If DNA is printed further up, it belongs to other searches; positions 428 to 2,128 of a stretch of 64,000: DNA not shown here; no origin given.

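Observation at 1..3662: Sterol-tailoring gene cluster in a bacterium: CPI1-like isomerase, CYP51, TetR and a divergent Rieske oxygenase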

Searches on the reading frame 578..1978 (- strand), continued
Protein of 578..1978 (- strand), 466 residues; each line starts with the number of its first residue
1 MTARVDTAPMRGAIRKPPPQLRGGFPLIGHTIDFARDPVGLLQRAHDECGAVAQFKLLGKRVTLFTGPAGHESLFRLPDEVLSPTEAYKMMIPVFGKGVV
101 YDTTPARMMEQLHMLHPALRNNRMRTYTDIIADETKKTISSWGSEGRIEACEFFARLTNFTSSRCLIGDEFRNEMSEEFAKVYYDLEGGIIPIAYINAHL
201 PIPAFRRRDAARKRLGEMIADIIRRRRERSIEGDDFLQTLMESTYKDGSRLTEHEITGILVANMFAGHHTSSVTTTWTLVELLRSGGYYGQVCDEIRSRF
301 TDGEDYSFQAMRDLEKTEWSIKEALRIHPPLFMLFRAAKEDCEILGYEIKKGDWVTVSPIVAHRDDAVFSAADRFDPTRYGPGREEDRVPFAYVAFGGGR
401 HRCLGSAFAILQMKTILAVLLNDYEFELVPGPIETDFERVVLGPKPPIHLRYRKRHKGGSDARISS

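Call 30: search_protein_families(library=pfam, proteins=[L002:13405-14502:+, L015:6808-8421:+, L014:19973-20785:+, L014:17800-19146:-, L053:3422-4099:-, L063:2310-3365:-, L007:2572-3561:+, L058:10901-12055:+, L058:12066-12914:+, L058:9166-9921:+], max_evalue=0.001)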
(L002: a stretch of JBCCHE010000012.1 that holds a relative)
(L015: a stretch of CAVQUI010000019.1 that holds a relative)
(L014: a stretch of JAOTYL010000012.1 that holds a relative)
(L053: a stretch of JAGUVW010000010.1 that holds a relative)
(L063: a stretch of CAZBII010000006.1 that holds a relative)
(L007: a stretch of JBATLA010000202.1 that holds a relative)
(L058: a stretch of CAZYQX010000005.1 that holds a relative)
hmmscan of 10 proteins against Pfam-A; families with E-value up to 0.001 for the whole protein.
L002:13405-14502:+ (365 aa): 2 families
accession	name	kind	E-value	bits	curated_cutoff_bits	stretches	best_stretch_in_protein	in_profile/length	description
PF19328.4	DAP_DH_C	-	1.2e-20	74.4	23.3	1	151-360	4-199/206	2,4-diaminopentanoate dehydrogenase C-terminal domain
PF01113.26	DapB_N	-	0.00072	20.1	25.6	0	14-79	6-71/124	Dihydrodipicolinate reductase, N-terminus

L015:6808-8421:+ (537 aa): 5 families
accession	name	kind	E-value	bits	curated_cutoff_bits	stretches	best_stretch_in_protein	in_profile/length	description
PF00027.35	cNMP_binding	-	3.6e-16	59.3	27.5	1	421-504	2-88/89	Cyclic nucleotide-binding domain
PF13508.13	Acetyltransf_7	-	3.7e-09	37.3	27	1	53-110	2-57/84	Acetyltransferase (GNAT) domain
PF00583.31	Acetyltransf_1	-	3.1e-08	34.3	20.7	1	21-112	3-88/116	Acetyltransferase (GNAT) family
PF13527.13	Acetyltransf_9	-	5e-05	23.8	25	1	10-112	1-101/127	Acetyltransferase (GNAT) domain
PF13673.13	Acetyltransf_10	-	0.00021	21.7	23.6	0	38-112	15-80/128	Acetyltransferase (GNAT) domain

L014:19973-20785:+ (271 aa): 4 families
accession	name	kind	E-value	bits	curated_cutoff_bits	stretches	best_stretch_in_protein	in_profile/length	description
PF00106.31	adh_short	-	1.1e-44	152.7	26.6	1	11-200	1-194/195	short chain dehydrogenase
PF13561.12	adh_short_C2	-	1.1e-32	113.9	27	1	17-202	1-190/236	Enoyl-(Acyl carrier protein) reductase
PF08659.16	KR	-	6.1e-08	33.2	22.6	1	13-168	3-162/180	KR domain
PF01370.27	Epimerase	-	6.9e-06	26.1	20.9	1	13-167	1-154/240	NAD dependent epimerase/dehydratase family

L014:17800-19146:- (448 aa): 3 families
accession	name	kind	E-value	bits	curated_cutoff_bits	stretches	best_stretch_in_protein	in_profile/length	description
PF13469.12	Sulfotransfer_3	-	3.4e-41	142.3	27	1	147-397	1-216/216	Sulfotransferase family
PF00685.33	Sulfotransfer_1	-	1.7e-07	31.4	22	1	146-402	2-190/255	Sulfotransferase domain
PF17784.7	Sulfotransfer_4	-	2e-05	25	22.8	1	291-370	79-165/215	Sulfotransferase domain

L053:3422-4099:- (225 aa): 1 family
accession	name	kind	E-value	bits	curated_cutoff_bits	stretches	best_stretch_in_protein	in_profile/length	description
PF04116.19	FA_hydroxylase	-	2.6e-22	80.1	31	1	92-223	2-132/132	Fatty acid hydroxylase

L063:2310-3365:- (351 aa): 7 families
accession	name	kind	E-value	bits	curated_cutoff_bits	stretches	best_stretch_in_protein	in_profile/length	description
PF01073.25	3Beta_HSD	-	1.3e-55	188.9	22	1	9-258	1-272/280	3-beta hydroxysteroid dehydrogenase/isomerase family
PF01370.27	Epimerase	-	2.7e-40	138.7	20.9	1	8-224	1-230/240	NAD dependent epimerase/dehydratase family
PF16363.11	GDP_Man_Dehyd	-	9.4e-24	84.9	27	1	9-329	1-331/332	GDP-mannose 4,6 dehydratase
PF04321.23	RmlD_sub_bind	-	9.4e-18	64.7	27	1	7-257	2-234/287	RmlD substrate binding domain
PF07993.18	NAD_binding_4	-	3.3e-10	40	20.1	1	57-212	80-255/258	Male sterility protein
PF13460.12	NAD_binding_10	-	4.1e-08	33.7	27.2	1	12-152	1-131/184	NAD(P)H-binding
PF02719.21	Polysacc_synt_2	-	5.6e-06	26.2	20.2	1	8-120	1-134/293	Polysaccharide biosynthesis protein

L007:2572-3561:+ (329 aa): 0 families

L058:10901-12055:+ (384 aa): 3 families
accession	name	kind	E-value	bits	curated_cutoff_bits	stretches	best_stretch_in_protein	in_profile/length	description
PF00107.32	ADH_zinc_N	-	1.3e-25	90.2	31.8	1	212-343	1-125/129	Zinc-binding dehydrogenase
PF08240.17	ADH_N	-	1.5e-23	83.5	23.5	1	42-171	2-103/104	Alcohol dehydrogenase GroES-like domain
PF13602.12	ADH_zinc_N_2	-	2.8e-05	25.5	27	1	245-378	1-129/134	Zinc-binding dehydrogenase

L058:12066-12914:+ (282 aa): 4 families
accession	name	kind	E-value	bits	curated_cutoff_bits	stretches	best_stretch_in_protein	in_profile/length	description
PF00756.26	Esterase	-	7.8e-63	213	22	1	22-275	1-251/251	Putative esterase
PF10503.15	Esterase_PHB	-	7.4e-07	29.1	23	1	31-83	3-55/219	Esterase PHB depolymerase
PF12146.15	Hydrolase_4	-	6.1e-06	26.1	27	1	115-194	49-130/239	Serine aminopeptidase, S33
PF00326.27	Peptidase_S9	-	0.00013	22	22.6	1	138-280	59-206/213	Prolyl oligopeptidase family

L058:9166-9921:+ (251 aa): 0 families

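Call 32: search_protein_representatives(protein=P0001)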
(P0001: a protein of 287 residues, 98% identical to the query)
Query: 287 residues. Proteins with E-value up to 0.001 (for the whole library): 629; up to 1e-10: 299; up to 1e-30: 39. The best 150 are listed.
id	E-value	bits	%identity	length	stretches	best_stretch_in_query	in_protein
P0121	1.8e-81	289.9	50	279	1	12-287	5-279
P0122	1.5e-68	247.5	47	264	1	26-285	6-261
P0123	8.2e-67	241.8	47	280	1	26-285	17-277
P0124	4.0e-65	236.3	62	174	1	23-178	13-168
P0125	1.4e-64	234.5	48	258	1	27-283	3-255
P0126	8.6e-54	199.1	41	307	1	8-282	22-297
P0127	1.2e-53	198.6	53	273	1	21-193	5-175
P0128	3.6e-53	197.1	46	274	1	26-286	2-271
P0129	3.7e-52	193.7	38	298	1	21-285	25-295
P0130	9.7e-52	192.4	75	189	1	31-144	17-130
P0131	6.1e-50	186.5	43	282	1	21-279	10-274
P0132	1.2e-49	185.5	42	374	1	28-283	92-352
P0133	1.7e-49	185.0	54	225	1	123-286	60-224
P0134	1.0e-48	182.5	52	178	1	116-286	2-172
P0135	1.0e-43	166.0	66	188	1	21-137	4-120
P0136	3.2e-41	157.8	44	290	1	19-285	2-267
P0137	1.9e-39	152.0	38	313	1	25-285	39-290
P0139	5.1e-39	150.6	38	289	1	27-286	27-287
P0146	5.5e-36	140.7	39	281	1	33-286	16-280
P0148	1.7e-34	135.8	37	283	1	22-286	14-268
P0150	3.9e-34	134.6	34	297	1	10-285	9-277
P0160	1.1e-30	123.2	38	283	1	26-286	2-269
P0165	3.1e-30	121.8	37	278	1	26-280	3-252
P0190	1.6e-25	106.4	39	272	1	17-214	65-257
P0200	2.2e-24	102.6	37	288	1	26-286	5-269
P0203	2.9e-24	102.2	36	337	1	26-240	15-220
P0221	2.5e-22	95.9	39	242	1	18-213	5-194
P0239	4.2e-21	91.8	38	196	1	23-140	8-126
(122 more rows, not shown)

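Call 34: list_cluster_members(proteins=[P0129, P0137, P0139, P0150])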
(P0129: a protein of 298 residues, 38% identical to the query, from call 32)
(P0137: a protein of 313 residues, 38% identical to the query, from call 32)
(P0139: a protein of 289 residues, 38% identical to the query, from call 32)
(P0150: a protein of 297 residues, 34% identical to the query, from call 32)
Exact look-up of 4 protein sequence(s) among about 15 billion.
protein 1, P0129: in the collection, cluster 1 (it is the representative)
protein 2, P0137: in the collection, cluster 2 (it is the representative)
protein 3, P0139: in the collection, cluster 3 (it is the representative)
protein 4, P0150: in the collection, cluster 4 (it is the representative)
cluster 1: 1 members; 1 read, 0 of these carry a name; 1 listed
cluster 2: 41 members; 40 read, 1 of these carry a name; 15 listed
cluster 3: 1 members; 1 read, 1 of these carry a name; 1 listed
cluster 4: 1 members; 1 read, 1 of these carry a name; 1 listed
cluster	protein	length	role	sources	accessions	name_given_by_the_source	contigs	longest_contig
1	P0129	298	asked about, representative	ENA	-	-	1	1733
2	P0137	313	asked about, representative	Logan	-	-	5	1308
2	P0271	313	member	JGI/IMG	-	cycloeucalenol cycloisomerase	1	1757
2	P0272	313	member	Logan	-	-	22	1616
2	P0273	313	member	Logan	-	-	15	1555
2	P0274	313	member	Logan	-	-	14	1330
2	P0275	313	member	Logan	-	-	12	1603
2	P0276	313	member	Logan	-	-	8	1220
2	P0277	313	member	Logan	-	-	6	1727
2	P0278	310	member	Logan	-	-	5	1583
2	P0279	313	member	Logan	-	-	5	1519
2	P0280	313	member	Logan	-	-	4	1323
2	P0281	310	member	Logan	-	-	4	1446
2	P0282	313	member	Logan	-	-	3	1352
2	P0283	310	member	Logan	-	-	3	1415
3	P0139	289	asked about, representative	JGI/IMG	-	cycloeucalenol cycloisomerase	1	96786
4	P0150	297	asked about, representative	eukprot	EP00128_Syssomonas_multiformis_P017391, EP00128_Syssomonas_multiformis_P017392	Colp12_sorted_trinity150504_noHs@740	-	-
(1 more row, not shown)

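Call 36: list_cluster_members(proteins=[P0146, P0148, P0160, P0165, P0200])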
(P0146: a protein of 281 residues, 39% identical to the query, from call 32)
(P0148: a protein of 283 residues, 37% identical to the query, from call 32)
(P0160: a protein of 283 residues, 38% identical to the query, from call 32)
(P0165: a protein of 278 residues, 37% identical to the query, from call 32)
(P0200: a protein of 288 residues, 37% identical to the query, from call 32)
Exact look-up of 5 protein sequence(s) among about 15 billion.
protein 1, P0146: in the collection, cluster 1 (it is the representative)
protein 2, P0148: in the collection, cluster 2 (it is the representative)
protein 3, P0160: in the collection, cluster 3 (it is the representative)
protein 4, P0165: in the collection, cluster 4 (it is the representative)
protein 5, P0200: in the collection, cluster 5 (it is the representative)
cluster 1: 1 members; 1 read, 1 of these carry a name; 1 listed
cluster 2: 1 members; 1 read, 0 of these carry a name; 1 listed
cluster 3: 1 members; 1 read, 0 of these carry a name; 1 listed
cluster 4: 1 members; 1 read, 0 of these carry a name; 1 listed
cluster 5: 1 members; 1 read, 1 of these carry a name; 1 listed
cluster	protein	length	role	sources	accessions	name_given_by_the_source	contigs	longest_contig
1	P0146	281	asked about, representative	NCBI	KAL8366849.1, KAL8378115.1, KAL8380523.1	hypothetical protein RB595_008698 [Gaeumannomyces hyphopodioides]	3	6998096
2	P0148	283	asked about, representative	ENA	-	-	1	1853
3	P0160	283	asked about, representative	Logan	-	-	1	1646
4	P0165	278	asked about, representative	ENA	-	-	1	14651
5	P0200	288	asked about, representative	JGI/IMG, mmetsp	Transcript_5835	Transcript_5835/g.10324 ORF Transcript_5835/g.10324 Transcript_5835/m.10324 type:complete ...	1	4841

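Call 46: search_solved_structures(query=L067:9331-9969:+, max_evalue=1)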
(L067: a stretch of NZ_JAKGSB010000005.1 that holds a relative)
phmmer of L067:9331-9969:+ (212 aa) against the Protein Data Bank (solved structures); distinct sequences matched with E-value up to 1: 1.
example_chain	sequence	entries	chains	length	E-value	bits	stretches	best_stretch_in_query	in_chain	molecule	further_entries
9e6q_AI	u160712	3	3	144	0.51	12.9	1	109-123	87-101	Large ribosomal subunit protein uL14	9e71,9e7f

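Call 66: list_cluster_members(proteins=[P0203, P0221, P0239, P0136, P0190])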
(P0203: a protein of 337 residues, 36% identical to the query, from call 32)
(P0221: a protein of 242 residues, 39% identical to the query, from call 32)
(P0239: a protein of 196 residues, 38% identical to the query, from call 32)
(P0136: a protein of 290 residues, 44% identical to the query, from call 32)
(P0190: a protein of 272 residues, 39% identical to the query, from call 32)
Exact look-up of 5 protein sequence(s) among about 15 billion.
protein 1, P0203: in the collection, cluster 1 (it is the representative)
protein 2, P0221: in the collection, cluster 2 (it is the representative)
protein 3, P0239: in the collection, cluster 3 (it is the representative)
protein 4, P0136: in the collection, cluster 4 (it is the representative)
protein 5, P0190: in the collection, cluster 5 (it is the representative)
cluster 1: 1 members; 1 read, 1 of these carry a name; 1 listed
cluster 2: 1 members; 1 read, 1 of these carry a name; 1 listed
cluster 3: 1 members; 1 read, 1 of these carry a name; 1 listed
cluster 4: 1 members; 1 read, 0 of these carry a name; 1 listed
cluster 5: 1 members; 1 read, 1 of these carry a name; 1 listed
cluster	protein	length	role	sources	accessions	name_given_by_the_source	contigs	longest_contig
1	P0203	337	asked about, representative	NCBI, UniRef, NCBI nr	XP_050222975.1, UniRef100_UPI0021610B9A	cycloeucalenol cycloisomerase-like isoform X1 [Mercurialis annua] | cycloeucalenol cycloisomerase-like isoform X1 n=1 Tax=Mercurialis annua TaxID=3986 ...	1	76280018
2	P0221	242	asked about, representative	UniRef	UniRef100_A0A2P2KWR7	Cycloeucalenol cycloisomerase n=1 Tax=Rhizophora mucronata TaxID=61149 ...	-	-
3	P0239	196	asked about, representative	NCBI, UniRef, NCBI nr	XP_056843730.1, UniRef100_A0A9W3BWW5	cycloeucalenol cycloisomerase-like isoform X1 [Raphanus sativus] | Cycloeucalenol cycloisomerase-like isoform X1 n=1 Tax=Raphanus sativus TaxID=3726 ...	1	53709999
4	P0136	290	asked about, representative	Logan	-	-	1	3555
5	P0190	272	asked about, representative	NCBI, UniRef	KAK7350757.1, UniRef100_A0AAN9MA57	hypothetical protein VNO77_09687 [Canavalia gladiata] | Cycloeucalenol cycloisomerase n=1 Tax=Canavalia gladiata TaxID=3824 RepID=A0AAN9MA57_CANGL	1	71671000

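Call 72: search_protein_families(library=ncbifam, proteins=[L002:13405-14502:+, L067:9331-9969:+, L001:12384-13115:-, L006:11163-12542:+, L007:4407-5651:+, L009:11709-13343:-, L002:17762-19375:-, L004:12457-13404:+, L053:3422-4099:-], max_evalue=0.001)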
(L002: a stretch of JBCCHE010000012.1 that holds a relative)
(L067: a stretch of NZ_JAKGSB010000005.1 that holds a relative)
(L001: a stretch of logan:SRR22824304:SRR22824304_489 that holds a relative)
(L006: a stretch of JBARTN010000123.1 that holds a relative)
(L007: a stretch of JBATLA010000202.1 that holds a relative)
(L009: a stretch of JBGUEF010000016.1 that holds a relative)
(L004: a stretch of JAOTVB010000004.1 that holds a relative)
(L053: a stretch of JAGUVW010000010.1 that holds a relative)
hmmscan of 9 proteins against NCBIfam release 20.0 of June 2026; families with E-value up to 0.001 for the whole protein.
L002:13405-14502:+ (365 aa): 1 family
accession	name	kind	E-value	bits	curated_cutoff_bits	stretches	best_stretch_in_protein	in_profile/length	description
NF040740.1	ornith_Ord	equivalog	1.4e-40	139.8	400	1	10-357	2-333/335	2,4-diaminopentanoate dehydrogenase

L067:9331-9969:+ (212 aa): 0 families

L001:12384-13115:- (244 aa): 0 families

L006:11163-12542:+ (459 aa): 43 families (the best 25 are shown)
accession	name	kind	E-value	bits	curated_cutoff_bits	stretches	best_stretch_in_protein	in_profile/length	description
TIGR03467.1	HpnE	equivalog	1e-12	48.1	283.05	1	5-54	1-50/430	hydroxysqualene dehydroxylase HpnE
TIGR03197.1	MnmC_Cterm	equivalog_domain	6.1e-11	42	174.2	1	4-41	1-38/400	FAD-dependent 5-carboxymethylaminomethyl-2-thiouridine(34) oxidoreductase MnmC1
NF005560.0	PRK07233.1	equivalog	2.4e-10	39.8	252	1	4-46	2-44/435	hypothetical protein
NF008841.0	PRK11883.1-1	equivalog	2.5e-10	39.9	517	1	2-45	3-49/453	protoporphyrinogen oxidase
TIGR02734.1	crtI_fam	subfamily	2.5e-10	39.6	238.1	1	6-78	2-72/504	phytoene desaturase family protein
NF005566.0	PRK07236.1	subfamily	3.2e-09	36.2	333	1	3-34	7-38/386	hypothetical protein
NF002480.1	PRK01747.1-1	equivalog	1.1e-08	33.9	540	1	3-41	249-287/645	bifunctional tRNA (5-methylaminomethyl-2-thiouridine)(34)-methyltransferase MnmC2/FAD-dependent 5-carboxymethylaminomethyl-2-thiouridine(34)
NF045637.1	carotdesatCrtDProt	equivalog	2.3e-08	33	580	1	5-55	1-49/485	1-hydroxycarotenoid 3,4-desaturase CrtD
NF008845.0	PRK11883.1-5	equivalog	3.1e-08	32.3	560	0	2-45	4-53/468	protoporphyrinogen oxidase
TIGR02733.1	desat_CrtD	equivalog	5.4e-08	31.9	549.7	1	3-45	2-44/492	C-3',4' desaturase CrtD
NF058655.1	CrtID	equivalog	6e-08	32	640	1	5-45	1-41/478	bifunctional phytoene desaturase/3,4-desaturase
NF005547.0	PRK07208.1-3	equivalog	2e-07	30.2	380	1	2-47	4-52/465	hypothetical protein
NF009410.0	PRK12771.1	subfamily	2.2e-07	29.9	516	1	3-39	139-175/566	NAD(P)-binding protein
NF045663.1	diclust_near_Sec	equivalog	8.7e-07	27.4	530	1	2-44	106-148/759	pyridine nucleotide-disulfide oxidoreductase/dicluster-binding protein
TIGR02732.1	zeta_caro_desat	equivalog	1.2e-06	27.8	622.15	1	5-78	2-71/474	9,9'-di-cis-zeta-carotene desaturase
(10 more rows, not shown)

L007:4407-5651:+ (414 aa): 25 families
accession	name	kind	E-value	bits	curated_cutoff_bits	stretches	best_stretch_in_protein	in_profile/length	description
NF052353.1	EstBLacLipLMycb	equivalog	7.8e-84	282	650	1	6-380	14-383/420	esterase/beta-lactamase LipL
NF038269.1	lipase_LipE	equivalog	9.2e-40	137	750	2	57-202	80-225/407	lipase LipE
NF053709.1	blaAKO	exception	4.8e-11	42.2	875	1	18-201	36-211/381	AKO family class C beta-lactamase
NF012173.1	CMY2-MIR-ACT-EC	exception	4.4e-10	38.9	680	1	20-199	38-209/380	CMY2/MIR/ACT/EC family class C beta-lactamase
NF038089.1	blaYRC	exception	1.1e-09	37.8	870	1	18-204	36-214/381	YRC family class C beta-lactamase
NF041665.1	blaPSZ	exception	1.2e-09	37.7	850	1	31-203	45-212/379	PSZ family class C beta-lactamase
NF041666.1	ampC_Ecan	exception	1.6e-09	37.2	860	1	31-199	46-209/381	CMY2-MIR-ACT-EC family cephalosporin-hydrolyzing class C beta-lactamase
NF000187.3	BlaMIR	exception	2e-09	37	882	1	31-199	46-209/381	MIR family cephalosporin-hydrolyzing class C beta-lactamase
NF038366.1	blaSFDC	exception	5.9e-09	35.4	840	1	30-201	45-211/382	SFDC family class C beta-lactamase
NF000385.4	blaACT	exception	5.9e-09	35.4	810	1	31-199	46-209/380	ACT family cephalosporin-hydrolyzing class C beta-lactamase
NF033085.1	bla_class_C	equivalog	6.9e-09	35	415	1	31-206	22-192/356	class C beta-lactamase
NF000191.1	CMY2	exception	9e-09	34.6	800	1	20-199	38-209/381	CMY-2 family class C beta-lactamase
NF041662.1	ampC_Kaer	exception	9.4e-09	34.5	825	1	20-200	38-210/381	AmpC-Kaer family extended-spectrum class C beta-lactamase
NF000185.2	BlaEC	exception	1.8e-08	33.7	850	1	31-199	42-205/377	BlaEC family class C beta-lactamase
NF002968.0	PRK03642.1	equivalog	3e-08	32.9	385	1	63-195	96-238/432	penicillin binding protein PBP4B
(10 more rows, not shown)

L009:11709-13343:- (544 aa): 8 families
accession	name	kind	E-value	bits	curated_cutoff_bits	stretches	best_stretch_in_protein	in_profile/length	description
NF002550.0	PRK02106.1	subfamily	9.6e-93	311.6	605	2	14-305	3-313/563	choline dehydrogenase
TIGR01810.1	betA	equivalog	8.3e-81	272.2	732.1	2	18-314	1-314/532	choline dehydrogenase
TIGR03970.1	mycofact_MftG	equivalog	2.6e-75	254.3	387.45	2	18-303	2-305/487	mycofactocin dehydrogenase MftG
TIGR04542.1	GMC_mycofac_2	equivalog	7.7e-36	124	400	1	18-272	1-245/425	mycofactocin system GMC family oxidoreductase MftG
NF038210.1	GMC_mycofac_3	equivalog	1.5e-16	60.3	300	1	20-267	2-218/418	mycofactocin system GMC family oxidoreductase MftG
NF006130.0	PRK08274.1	equivalog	5.8e-05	22.1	369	0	14-52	3-40/467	FAD-dependent tricarballylate dehydrogenase TcuA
TIGR02032.1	GG-red-SF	subfamily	0.00015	21.6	158.8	1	17-49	1-32/297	geranylgeranyl reductase family protein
TIGR01790.1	carotene-cycl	subfamily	0.00081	18.6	209.5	0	18-51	1-33/387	lycopene cyclase family protein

L002:17762-19375:- (537 aa): 45 families (the best 25 are shown)
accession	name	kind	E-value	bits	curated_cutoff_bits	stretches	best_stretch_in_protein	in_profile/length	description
NF006916.0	PRK09407.1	equivalog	3.6e-125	418.6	521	1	21-499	30-503/526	succinic semialdehyde dehydrogenase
NF010000.0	PRK13473.1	subfamily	1.2e-98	330.8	615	1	14-487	7-471/475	aminobutyraldehyde dehydrogenase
TIGR01804.1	BADH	equivalog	3.6e-98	329.1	668.6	1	14-484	2-467/467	betaine-aldehyde dehydrogenase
NF009725.0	PRK13252.1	equivalog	1.4e-97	327.2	593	1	14-487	11-478/488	betaine-aldehyde dehydrogenase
TIGR01780.1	SSADH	subfamily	2.7e-93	313.3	646.35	1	30-484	2-448/448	succinate-semialdehyde dehydrogenase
NF006915.0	PRK09406.1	equivalog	4.7e-90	302.6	730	1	27-486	3-454/457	NADP-dependent succinic semialdehyde dehydrogenase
TIGR02299.1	HpaE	equivalog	9.2e-88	294.9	638.35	1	14-486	5-474/488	5-carboxymethyl-2-hydroxymuconate semialdehyde dehydrogenase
NF042993.1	AlphKGSA_gudD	equivalog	1.1e-86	291.6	770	1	21-486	15-478/481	alpha-ketoglutaric semialdehyde dehydrogenase GucD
NF007497.0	PRK10090.1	equivalog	8.8e-85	285.3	500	1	9-484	6-473/480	aldehyde dehydrogenase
NF040648.1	lactal_redase_Meth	equivalog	1.1e-82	278.6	650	1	25-487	11-461/463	lactaldehyde dehydrogenase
NF010575.0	PRK13968.1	equivalog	2.3e-81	274.2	855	1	29-490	11-461/462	succinate-semialdehyde dehydrogenase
TIGR04284.1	aldehy_Rv0768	hypoth_equivalog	5e-79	266.5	775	1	21-487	11-477/480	aldehyde dehydrogenase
NF052305.1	DioxValDhHalo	equivalog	5.7e-79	266.2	750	1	24-486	19-479/483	2,5-dioxovalerate dehydrogenase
NF008415.0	PRK11241.1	equivalog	3.4e-77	260.2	828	1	22-485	23-477/482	NADP-dependent succinate-semialdehyde dehydrogenase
NF045735.1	PaDhStyDPseudo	equivalog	8e-77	258.9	850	1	14-487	7-480/483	phenylacetaldehyde dehydrogenase StyD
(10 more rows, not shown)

L004:12457-13404:+ (315 aa): 5 families
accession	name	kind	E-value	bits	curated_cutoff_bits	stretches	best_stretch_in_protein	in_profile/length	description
TIGR03213.1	23dbph12diox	equivalog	3e-88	296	366.45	1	13-295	2-286/287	biphenyl-2,3-diol 1,2-dioxygenase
NF045631.1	exdiol_diox_HsaC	equivalog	1.9e-71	240.6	450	1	14-295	3-291/296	iron-dependent extradiol dioxygenase HsaC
TIGR03211.1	catechol_2_3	equivalog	1.5e-20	73.7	320.2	1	11-285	1-277/303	catechol 2,3-dioxygenase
TIGR02295.1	HpaD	equivalog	4.5e-19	68.7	321.4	1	12-234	2-220/298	3,4-dihydroxyphenylacetate 2,3-dioxygenase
NF050075.1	SMU1112c_YaeR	equivalog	0.00091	19.5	140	0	153-195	4-47/125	SMU1112c/YaeR family gloxylase I-like metalloprotein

L053:3422-4099:- (225 aa): 1 family
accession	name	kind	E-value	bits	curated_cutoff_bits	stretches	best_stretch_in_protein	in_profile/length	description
NF052566.1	OrLpdHdlsOlsERhiz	equivalog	4.6e-06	26.2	475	1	87-224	115-254/293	ornithine lipid hydroxylase OlsE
